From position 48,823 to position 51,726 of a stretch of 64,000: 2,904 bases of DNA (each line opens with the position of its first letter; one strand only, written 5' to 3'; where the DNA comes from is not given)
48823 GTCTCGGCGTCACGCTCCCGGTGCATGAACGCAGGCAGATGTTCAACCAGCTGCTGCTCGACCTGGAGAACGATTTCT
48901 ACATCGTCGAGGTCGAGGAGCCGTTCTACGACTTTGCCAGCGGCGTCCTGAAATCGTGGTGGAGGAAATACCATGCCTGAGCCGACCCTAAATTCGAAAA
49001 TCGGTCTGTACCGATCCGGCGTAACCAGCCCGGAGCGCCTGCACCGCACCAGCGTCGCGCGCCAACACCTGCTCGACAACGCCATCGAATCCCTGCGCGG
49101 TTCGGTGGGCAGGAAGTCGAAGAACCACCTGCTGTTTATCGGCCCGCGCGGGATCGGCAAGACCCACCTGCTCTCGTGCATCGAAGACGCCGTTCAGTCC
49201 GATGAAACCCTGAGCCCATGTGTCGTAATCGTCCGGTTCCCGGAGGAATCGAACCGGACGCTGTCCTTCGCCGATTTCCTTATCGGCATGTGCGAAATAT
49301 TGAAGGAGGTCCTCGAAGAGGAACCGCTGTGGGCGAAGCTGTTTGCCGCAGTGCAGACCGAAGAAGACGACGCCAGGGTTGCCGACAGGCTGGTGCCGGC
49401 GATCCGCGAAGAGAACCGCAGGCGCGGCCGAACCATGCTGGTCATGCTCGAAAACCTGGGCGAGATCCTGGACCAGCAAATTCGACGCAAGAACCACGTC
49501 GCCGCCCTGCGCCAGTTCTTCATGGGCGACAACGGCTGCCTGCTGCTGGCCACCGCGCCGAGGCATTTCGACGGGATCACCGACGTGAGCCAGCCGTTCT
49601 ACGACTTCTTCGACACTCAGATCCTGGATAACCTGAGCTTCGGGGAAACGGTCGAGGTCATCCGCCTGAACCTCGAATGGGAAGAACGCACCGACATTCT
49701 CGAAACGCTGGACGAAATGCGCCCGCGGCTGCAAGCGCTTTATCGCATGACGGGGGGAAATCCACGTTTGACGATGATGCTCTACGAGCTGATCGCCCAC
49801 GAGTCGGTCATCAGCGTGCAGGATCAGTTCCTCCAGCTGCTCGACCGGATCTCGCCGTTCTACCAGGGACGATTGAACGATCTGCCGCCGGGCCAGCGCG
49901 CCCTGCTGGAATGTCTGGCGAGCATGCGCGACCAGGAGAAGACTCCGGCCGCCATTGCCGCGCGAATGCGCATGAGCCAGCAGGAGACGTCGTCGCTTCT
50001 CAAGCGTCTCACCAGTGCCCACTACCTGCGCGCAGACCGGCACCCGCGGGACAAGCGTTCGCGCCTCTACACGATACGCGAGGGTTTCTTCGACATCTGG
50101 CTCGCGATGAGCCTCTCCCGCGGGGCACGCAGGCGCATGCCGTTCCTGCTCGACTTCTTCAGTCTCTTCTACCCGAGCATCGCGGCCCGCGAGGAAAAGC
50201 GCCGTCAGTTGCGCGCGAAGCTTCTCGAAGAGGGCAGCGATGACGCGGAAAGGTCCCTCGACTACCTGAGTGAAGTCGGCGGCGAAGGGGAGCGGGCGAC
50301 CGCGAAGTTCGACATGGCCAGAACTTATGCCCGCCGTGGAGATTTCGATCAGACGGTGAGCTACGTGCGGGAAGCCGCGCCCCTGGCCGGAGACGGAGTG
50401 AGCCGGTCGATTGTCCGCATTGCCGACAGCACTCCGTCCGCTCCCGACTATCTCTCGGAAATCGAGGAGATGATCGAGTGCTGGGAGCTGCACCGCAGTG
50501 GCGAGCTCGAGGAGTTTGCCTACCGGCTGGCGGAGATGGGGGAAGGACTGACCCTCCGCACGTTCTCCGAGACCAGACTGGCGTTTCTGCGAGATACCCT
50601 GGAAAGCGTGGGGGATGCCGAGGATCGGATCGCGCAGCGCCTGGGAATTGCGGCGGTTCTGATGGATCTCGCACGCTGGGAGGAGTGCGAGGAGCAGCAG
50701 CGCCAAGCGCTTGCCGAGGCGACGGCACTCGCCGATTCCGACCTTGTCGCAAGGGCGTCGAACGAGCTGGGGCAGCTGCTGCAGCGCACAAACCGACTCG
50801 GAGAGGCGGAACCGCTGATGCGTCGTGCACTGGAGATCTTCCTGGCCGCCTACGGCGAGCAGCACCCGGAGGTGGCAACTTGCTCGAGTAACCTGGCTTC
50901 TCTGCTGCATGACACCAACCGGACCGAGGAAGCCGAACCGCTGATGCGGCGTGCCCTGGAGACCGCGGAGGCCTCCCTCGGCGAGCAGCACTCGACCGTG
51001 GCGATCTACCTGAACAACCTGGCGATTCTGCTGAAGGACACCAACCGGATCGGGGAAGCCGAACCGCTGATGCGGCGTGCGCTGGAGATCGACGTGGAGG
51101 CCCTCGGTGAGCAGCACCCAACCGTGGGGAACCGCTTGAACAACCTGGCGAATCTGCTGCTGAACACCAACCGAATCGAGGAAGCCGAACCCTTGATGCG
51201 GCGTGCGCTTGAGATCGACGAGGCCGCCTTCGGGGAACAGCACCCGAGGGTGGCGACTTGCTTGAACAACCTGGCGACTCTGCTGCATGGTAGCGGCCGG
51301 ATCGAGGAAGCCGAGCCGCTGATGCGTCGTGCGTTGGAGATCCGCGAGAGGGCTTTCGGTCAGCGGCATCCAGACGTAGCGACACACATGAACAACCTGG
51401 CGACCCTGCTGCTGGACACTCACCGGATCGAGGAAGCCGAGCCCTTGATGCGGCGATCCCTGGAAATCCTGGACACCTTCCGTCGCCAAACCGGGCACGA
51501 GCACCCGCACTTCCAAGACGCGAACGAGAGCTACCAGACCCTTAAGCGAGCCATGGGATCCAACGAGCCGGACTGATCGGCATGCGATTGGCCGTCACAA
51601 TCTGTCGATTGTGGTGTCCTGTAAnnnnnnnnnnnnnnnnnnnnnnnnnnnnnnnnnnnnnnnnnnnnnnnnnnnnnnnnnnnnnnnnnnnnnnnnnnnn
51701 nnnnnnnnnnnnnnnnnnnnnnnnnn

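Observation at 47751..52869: Tight three-gene operon: P-loop ATPase + STAND/ORC-like NTPase-wHTH-TPR + ECF sigma fused to a PheS-like aaRS core (candidate undescribed sensor/response system)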

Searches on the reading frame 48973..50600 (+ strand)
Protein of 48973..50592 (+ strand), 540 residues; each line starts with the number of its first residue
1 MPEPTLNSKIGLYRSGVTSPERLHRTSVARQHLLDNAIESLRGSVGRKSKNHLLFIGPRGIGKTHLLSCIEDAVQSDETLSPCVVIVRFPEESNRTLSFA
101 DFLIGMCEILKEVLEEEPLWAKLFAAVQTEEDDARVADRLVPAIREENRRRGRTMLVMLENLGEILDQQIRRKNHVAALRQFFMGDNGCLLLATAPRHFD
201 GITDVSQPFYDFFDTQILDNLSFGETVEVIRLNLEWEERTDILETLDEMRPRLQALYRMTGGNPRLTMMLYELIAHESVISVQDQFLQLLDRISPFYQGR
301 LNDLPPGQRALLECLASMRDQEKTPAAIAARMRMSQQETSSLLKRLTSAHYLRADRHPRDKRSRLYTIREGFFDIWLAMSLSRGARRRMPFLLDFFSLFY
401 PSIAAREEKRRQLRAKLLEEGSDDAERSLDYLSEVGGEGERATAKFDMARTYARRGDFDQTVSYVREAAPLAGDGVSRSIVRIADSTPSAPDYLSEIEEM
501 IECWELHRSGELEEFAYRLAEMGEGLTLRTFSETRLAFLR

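Call 48: search_solved_structures(query=window:48973-50600:+, max_evalue=10)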
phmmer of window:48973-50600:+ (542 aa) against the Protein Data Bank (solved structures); distinct sequences matched with E-value up to 10: 23.
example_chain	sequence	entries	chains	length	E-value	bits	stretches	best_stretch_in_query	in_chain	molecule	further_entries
9qhb_A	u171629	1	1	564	1.6e-07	33.9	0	438-507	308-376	Engineered tetratricopeptide repeat protein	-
8bu0_A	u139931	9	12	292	7.7e-07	31.6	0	437-471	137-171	Consensus tetratricopeptide repeat protein | Crystal structure of an 8-repeat consensus TPR superhelix with Zinc. | Monomer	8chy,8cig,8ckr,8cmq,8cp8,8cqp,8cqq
9qhc_A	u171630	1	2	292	4.6e-05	25.8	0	442-506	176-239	Engineered tetratricopeptide repeat protein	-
8ch0_A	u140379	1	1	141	0.0001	24.7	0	441-471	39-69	Consensus tetratricopeptide repeat protein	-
2fo7_A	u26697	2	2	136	0.00019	23.7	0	441-471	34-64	SYNTHETIC CONSENSUS TPR PROTEIN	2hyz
1na0_A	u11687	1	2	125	0.00028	23.2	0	439-471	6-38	designed protein CTPR3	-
2wqh_A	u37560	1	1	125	0.00037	22.8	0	439-471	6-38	CTPR3Y3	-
9gzg_A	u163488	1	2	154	0.0051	19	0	425-471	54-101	Engineered CTPR protein with glutamic acids for conductivity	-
9ip0_A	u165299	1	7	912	0.011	18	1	21-91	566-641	Chaperone protein ClpB1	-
1na3_A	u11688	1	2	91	0.014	17.6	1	439-471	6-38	designed protein CTPR2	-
2avp_A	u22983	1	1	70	0.045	15.9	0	442-471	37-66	synthetic consensus TPR protein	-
6vfi_B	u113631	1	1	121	0.046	15.9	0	441-475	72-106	O43_dn18B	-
2chq_A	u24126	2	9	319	0.063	15.4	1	35-66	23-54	REPLICATION FACTOR C SMALL SUBUNIT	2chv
6v8e_A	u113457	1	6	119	0.065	15.4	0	440-471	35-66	Designed protein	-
6vfh_A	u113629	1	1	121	0.069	15.3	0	440-471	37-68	T33_dn10A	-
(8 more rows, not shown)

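Call 63: find_homologous_proteins(query=window:48973-50592:+)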
Query window:48973-50592:+ (540 aa): 985 proteins with E <= 0.001 among 8000 candidates; the best 120 are listed.
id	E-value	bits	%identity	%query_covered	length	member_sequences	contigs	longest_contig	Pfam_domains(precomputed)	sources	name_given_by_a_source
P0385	0.0e+0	1168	98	100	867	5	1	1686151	PF13431.13,PF13176.13,PF24885.2,PF12802.14,PF13401.13,PF13374.13,PF07721.21,PF13463.13,PF17874.8,PF00515.35,PF13424.13,PF13432.13,PF13181.13,PF07719.24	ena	-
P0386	0.0e+0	1140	95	100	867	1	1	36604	PF13431.13,PF14357.12,PF13176.13,PF24885.2,PF12802.14,PF13401.13,PF13191.13,PF13374.13,PF07721.21,PF14559.13,PF13463.13,PF17874.8,PF00515.35,PF13424.13,PF13432.13,PF13181.13,PF07719.24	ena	-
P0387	0.0e+0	1140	95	100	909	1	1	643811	PF28502.1,PF13431.13,PF14357.12,PF13176.13,PF24885.2,PF12802.14,PF13401.13,PF13428.13,PF13374.13,PF07721.21,PF14559.13,PF13463.13,PF17874.8,PF00515.35,PF13424.13,PF13432.13,PF13181.13,PF07719.24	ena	-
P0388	0.0e+0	1133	94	100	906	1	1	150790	PF13431.13,PF14357.12,PF13176.13,PF24885.2,PF12802.14,PF13401.13,PF13428.13,PF13191.13,PF13374.13,PF07721.21,PF14559.13,PF13463.13,PF17874.8,PF00515.35,PF13424.13,PF13432.13,PF13181.13,PF07719.24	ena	-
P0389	0.0e+0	1104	93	100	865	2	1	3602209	PF13431.13,PF13176.13,PF24885.2,PF12802.14,PF13401.13,PF13428.13,PF13191.13,PF13374.13,PF07721.21,PF14559.13,PF13463.13,PF17874.8,PF00515.35,PF13424.13,PF13432.13,PF13181.13,PF07719.24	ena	-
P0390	0.0e+0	1103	93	100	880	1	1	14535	PF13431.13,PF18902.6,PF13176.13,PF24885.2,PF12802.14,PF13401.13,PF13374.13,PF07721.21,PF13463.13,PF17874.8,PF00515.35,PF13424.13,PF13432.13,PF13181.13,PF07719.24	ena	-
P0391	0.0e+0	1103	93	100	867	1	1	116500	PF13431.13,PF18902.6,PF13176.13,PF24885.2,PF12802.14,PF13401.13,PF13428.13,PF13374.13,PF07721.21,PF14559.13,PF13463.13,PF17874.8,PF00515.35,PF13424.13,PF13432.13,PF13181.13,PF07719.24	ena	-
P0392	0.0e+0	1098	92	100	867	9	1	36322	PF13431.13,PF13176.13,PF24885.2,PF12802.14,PF13401.13,PF13428.13,PF13374.13,PF07721.21,PF14559.13,PF13463.13,PF17874.8,PF00515.35,PF13424.13,PF13432.13,PF13181.13,PF07719.24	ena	-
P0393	0.0e+0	1095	92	100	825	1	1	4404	PF13431.13,PF13176.13,PF24885.2,PF12802.14,PF13401.13,PF13374.13,PF07721.21,PF13463.13,PF17874.8,PF00515.35,PF13424.13,PF13432.13,PF13181.13,PF07719.24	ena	-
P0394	0.0e+0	1072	90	100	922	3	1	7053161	PF13431.13,PF18902.6,PF13176.13,PF24885.2,PF12802.14,PF13428.13,PF13374.13,PF07721.21,PF14559.13,PF13463.13,PF05769.17,PF17874.8,PF00515.35,PF13424.13,PF13432.13,PF13181.13,PF07719.24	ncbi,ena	-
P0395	0.0e+0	1053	89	100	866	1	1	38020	PF13431.13,PF14357.12,PF13176.13,PF24885.2,PF12802.14,PF13428.13,PF13374.13,PF07721.21,PF14559.13,PF13463.13,PF17874.8,PF00515.35,PF13424.13,PF13432.13,PF13181.13,PF07719.24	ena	-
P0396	0.0e+0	1048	89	100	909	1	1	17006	PF13431.13,PF20463.4,PF13176.13,PF24885.2,PF12802.14,PF13401.13,PF13428.13,PF13374.13,PF07721.21,PF13463.13,PF17874.8,PF23620.2,PF00515.35,PF13424.13,PF13181.13,PF07719.24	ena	-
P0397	0.0e+0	1048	88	100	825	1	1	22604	PF13431.13,PF13176.13,PF24885.2,PF12802.14,PF13401.13,PF13374.13,PF07721.21,PF13463.13,PF17874.8,PF00515.35,PF13424.13,PF13181.13,PF07719.24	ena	-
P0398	0.0e+0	1048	88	100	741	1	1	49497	PF13463.13,PF13424.13,PF24885.2,PF12802.14,PF13401.13,PF13181.13,PF07719.24,PF13374.13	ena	-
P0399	0.0e+0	1046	88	100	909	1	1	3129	PF13431.13,PF13176.13,PF24885.2,PF12802.14,PF13401.13,PF13428.13,PF13374.13,PF07721.21,PF14559.13,PF13463.13,PF17874.8,PF00515.35,PF13424.13,PF13432.13,PF13181.13,PF07719.24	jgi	-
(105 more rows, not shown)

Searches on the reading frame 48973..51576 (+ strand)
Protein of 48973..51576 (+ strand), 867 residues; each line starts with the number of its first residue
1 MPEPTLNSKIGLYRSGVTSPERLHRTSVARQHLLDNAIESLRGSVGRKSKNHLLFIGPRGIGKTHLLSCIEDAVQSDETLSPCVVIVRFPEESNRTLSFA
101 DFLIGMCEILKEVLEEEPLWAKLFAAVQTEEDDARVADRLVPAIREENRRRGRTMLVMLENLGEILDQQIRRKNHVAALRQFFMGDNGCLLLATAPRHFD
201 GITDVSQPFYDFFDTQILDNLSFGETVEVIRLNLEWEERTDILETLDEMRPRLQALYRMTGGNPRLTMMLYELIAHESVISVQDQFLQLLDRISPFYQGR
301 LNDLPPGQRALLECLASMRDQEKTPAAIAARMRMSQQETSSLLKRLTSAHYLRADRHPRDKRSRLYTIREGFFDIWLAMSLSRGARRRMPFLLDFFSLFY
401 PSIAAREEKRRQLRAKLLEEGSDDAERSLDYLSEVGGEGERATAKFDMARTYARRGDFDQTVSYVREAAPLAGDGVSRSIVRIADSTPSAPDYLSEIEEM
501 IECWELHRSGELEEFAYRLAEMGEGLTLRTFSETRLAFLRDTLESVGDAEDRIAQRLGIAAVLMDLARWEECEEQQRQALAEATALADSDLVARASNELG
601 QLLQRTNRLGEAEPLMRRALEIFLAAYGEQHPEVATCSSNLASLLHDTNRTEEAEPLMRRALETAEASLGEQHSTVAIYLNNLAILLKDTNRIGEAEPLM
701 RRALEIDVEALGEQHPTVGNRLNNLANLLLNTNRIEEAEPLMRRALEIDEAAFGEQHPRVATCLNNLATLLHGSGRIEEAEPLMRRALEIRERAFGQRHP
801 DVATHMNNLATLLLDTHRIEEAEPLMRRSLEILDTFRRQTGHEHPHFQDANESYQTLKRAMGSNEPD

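Call 4: search_protein_families(library=pfam, proteins=[window:48973-51576:+], max_evalue=0.1)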
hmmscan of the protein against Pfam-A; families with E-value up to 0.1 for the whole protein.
window:48973-51576:+ (867 aa): 30 families (the best 25 are shown)
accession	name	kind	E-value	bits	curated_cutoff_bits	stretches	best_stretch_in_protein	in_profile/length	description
PF13424.12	TPR_12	-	4.6e-75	248.3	30.1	7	722-792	6-76/77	Tetratricopeptide repeat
PF13374.12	TPR_10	-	3.3e-57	189.4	27.5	6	760-801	1-42/42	Tetratricopeptide repeat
PF24885.1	TPR_NPHP3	-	5.5e-39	134.4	100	3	737-841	117-221/239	Nephrocystin-3 TPR domain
PF13181.12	TPR_8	-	7.8e-24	82.2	25.7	2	722-750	4-32/34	Tetratricopeptide repeat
PF07719.23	TPR_2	-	1.1e-22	78.6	27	2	722-750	4-32/34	Tetratricopeptide repeat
PF07721.20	TPR_4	-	1.6e-15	56.5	27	1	763-786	3-26/26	Tetratricopeptide repeat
PF13432.12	TPR_16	-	2.4e-15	57.1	32.7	3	724-790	2-60/65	Tetratricopeptide repeat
PF13176.12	TPR_7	-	9.7e-15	53.8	27.9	1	639-666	3-30/36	Tetratricopeptide repeat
PF00515.34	TPR_1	-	6.3e-14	51.6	27.8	1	722-750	4-32/34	Tetratricopeptide repeat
PF17874.7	TPR_MalT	-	4e-13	49.8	45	2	629-829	34-228/336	MalT-like TPR region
PF13431.12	TPR_17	-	4.1e-10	39.6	24.4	0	755-781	7-33/34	Tetratricopeptide repeat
PF13428.12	TPR_14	-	6.2e-08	33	23.5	0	724-749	6-31/44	Tetratricopeptide repeat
PF14559.12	TPR_19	-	8.3e-08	32.9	25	2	692-749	6-55/68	Tetratricopeptide repeat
PF12802.13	MarR_2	-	1.1e-07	32.4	27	1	303-363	2-61/61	MarR family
PF13463.12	HTH_27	-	7.3e-07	29.8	22.2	1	308-367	5-63/68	Winged helix DNA-binding domain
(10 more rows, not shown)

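Call 5: search_protein_families(library=ncbifam, proteins=[window:48973-51576:+], max_evalue=0.01)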
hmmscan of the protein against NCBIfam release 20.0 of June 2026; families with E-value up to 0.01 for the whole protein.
window:48973-51576:+ (867 aa): 8 families
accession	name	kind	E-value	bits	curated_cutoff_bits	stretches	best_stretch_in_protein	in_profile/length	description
NF040586.1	FxSxx_TPR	equivalog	8.8e-35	120.4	300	1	551-729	554-734/830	FxSxx-COOH system tetratricopeptide repeat protein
NF053520.1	HK_Porph_FimS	equivalog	1.2e-11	43.7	600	2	653-794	142-277/618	sensor histidine kinase FimS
NF033920.0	C39_PA2778_fam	equivalog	3.5e-11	43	150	0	714-790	185-253/255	PA2778 family cysteine peptidase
TIGR02521.1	type_IV_pilW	equivalog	5.6e-08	32.6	154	1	577-740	48-190/234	type IV pilus biogenesis/stability protein PilW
TIGR03420.1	DnaA_homol_Hda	equivalog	0.00033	20.3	194.8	1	36-81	24-69/226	DnaA regulatory inactivator Hda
NF005304.0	PRK06835.1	equivalog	0.0014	17.8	215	1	48-73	181-206/330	ATP-binding protein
NF058541.1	SusR_regulator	equivalog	0.0032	16.7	480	0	562-705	128-269/515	SusR family glycan utilization regulator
NF033788.1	HTH_metalloreg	subfamily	0.0095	15.7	55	0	311-357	16-60/77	metalloregulator ArsR/SmtB family transcription factor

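Call 6: search_protein_families(library=padloc, proteins=[window:48973-51576:+], max_evalue=0.01)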
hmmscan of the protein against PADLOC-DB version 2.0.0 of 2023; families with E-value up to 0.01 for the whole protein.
window:48973-51576:+ (867 aa): 1 family
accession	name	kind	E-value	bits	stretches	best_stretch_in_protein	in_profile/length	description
PDLC01438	Csa3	-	0.0051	14.9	0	311-385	150-218/305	"CAS-I,CAS-II,CAS-III,CAS-IV,CAS-V,CAS-VI; associated_signaling"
